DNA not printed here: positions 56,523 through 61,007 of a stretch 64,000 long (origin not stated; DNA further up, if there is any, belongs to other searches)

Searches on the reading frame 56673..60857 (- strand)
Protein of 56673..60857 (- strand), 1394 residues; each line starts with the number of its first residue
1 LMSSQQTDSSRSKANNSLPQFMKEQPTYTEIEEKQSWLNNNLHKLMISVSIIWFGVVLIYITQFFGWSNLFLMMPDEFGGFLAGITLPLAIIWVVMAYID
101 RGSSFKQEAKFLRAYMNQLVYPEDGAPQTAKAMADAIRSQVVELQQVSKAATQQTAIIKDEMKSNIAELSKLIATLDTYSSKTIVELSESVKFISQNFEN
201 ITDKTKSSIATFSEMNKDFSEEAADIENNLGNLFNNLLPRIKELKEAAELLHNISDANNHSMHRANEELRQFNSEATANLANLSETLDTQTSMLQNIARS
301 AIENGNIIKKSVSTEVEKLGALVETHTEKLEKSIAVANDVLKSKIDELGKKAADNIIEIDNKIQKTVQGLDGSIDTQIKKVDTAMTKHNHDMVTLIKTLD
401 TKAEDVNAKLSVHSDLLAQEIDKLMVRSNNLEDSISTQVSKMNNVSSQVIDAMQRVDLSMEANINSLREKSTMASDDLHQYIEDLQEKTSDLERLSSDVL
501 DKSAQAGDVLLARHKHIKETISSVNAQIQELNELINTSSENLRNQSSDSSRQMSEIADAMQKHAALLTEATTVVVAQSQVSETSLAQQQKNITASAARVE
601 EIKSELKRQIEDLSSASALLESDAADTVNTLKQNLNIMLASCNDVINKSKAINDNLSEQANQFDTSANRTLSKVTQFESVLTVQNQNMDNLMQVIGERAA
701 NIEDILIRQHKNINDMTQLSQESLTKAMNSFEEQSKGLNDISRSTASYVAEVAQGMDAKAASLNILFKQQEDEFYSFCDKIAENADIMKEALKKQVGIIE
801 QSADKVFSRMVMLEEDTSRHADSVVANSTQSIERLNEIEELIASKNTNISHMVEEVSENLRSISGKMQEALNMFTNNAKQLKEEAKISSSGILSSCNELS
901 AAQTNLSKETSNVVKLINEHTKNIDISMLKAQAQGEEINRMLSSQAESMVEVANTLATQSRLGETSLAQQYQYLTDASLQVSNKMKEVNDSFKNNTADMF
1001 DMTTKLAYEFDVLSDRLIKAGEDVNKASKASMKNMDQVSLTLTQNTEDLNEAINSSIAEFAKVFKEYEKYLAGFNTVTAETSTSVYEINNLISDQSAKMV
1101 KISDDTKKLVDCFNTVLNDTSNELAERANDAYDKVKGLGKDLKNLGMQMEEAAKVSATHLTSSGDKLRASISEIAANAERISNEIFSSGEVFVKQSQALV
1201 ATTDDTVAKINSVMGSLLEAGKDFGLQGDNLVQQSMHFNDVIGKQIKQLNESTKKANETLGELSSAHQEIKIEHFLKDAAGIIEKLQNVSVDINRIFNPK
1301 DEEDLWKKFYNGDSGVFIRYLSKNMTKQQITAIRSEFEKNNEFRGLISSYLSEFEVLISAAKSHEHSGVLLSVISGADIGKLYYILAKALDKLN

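Call 75: search_protein_families(library=pfam, proteins=[window:56673-60857:-], max_evalue=0.00001)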
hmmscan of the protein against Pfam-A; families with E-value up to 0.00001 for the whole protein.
window:56673-60857:- (1394 aa): 1 family
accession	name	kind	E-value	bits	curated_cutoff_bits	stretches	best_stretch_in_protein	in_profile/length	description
PF01442.23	Apolipoprotein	-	8.9e-13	48.8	90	1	316-483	13-186/190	Apolipoprotein A1/A4/E domain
